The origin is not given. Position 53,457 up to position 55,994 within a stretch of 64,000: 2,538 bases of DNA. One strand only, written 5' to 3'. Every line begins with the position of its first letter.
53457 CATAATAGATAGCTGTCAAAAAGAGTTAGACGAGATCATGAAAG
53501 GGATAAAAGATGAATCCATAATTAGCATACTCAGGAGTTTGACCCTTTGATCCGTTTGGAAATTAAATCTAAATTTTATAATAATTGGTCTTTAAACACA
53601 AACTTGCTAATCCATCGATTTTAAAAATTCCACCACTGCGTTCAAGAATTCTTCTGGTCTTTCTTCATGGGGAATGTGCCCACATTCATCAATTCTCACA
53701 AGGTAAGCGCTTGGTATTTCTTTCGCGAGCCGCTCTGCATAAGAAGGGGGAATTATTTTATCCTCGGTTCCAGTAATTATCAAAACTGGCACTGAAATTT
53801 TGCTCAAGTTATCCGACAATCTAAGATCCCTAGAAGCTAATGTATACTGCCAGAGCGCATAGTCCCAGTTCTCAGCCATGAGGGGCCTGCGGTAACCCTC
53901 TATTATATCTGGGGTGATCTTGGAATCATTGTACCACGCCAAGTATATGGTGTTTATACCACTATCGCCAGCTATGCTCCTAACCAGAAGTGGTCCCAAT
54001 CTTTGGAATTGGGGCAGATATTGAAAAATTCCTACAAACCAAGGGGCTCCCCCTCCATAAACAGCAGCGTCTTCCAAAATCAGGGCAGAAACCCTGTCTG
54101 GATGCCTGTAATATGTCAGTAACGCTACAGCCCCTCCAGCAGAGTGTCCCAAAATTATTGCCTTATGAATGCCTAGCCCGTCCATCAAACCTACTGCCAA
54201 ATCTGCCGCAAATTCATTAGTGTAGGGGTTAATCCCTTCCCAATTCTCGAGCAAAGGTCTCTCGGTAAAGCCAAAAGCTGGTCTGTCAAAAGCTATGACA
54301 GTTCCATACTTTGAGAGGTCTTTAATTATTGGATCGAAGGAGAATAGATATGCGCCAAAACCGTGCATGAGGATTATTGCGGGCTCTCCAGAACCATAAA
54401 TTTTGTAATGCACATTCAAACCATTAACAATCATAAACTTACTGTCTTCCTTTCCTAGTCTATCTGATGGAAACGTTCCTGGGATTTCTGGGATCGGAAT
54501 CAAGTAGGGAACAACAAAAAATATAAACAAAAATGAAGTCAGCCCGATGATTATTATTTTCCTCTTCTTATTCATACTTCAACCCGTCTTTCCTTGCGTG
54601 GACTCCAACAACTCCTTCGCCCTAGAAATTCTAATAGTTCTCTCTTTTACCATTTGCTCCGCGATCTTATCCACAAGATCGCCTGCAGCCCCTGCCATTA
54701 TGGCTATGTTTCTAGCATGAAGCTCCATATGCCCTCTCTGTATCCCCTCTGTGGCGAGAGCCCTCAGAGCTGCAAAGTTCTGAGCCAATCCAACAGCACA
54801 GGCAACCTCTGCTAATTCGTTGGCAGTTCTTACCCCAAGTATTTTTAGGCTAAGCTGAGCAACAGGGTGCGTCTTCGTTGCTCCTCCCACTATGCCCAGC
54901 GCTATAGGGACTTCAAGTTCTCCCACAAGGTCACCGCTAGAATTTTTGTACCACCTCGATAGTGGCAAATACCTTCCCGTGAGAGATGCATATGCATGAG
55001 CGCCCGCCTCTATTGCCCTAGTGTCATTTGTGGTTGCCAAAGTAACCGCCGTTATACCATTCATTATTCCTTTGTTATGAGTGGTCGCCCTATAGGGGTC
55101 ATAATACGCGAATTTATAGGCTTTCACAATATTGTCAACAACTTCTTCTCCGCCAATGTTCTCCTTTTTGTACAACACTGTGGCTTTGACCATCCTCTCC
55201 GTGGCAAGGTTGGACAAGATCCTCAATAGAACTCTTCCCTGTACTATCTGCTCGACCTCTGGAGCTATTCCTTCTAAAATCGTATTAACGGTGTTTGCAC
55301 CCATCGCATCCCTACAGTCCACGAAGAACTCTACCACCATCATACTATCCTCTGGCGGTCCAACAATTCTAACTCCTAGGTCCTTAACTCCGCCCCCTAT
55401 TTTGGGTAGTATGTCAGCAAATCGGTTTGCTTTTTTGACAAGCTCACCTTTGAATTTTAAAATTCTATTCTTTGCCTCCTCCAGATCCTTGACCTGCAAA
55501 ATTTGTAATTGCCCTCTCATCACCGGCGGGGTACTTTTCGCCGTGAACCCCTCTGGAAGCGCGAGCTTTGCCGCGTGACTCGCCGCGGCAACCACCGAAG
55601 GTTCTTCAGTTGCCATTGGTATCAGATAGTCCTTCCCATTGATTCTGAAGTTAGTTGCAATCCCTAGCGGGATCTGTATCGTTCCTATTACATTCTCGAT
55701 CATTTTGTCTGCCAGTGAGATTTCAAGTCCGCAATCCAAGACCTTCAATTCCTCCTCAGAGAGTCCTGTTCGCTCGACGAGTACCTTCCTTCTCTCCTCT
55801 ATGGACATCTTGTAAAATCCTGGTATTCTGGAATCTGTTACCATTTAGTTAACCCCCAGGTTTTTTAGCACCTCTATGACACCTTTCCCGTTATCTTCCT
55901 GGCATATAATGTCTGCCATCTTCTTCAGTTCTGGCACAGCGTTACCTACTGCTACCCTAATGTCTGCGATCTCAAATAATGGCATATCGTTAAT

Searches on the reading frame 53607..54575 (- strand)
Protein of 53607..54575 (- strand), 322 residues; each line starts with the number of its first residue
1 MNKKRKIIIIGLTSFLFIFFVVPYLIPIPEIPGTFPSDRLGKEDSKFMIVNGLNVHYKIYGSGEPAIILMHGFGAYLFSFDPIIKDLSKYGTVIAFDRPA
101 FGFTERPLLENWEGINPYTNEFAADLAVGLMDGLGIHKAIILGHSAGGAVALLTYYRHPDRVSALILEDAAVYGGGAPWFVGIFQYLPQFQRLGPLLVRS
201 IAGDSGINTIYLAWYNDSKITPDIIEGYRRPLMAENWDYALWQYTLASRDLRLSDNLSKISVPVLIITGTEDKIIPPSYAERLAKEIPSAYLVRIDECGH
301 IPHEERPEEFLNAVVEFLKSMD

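Call 62: search_protein_families(library=pfam, proteins=[window:53607-54575:-], max_evalue=0.00001)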
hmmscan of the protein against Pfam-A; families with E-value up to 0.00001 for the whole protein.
window:53607-54575:- (322 aa): 4 families
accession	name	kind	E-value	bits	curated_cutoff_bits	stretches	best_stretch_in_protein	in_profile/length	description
PF00561.26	Abhydrolase_1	-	2.2e-31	109.8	25.8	1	65-307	1-245/245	alpha/beta hydrolase fold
PF12697.13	Abhydrolase_6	-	3.7e-26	93.6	26.3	1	67-312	1-216/217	Alpha/beta hydrolase family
PF12146.15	Hydrolase_4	-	2e-17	63.8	27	1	66-305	6-237/239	Serine aminopeptidase, S33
PF03096.20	Ndr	-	1.2e-08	34.5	23.3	1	120-321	83-279/283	Ndr family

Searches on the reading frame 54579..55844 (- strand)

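Call 62: search_protein_families(library=pfam, proteins=[window:54579-55844:-], max_evalue=0.00001)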
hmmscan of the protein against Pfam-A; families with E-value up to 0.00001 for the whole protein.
window:54579-55844:- (421 aa): 1 family
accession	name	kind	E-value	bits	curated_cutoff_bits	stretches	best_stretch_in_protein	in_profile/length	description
PF00368.23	HMG-CoA_red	-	2.3e-111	372.8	27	1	15-377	2-368/368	Hydroxymethylglutaryl-coenzyme A reductase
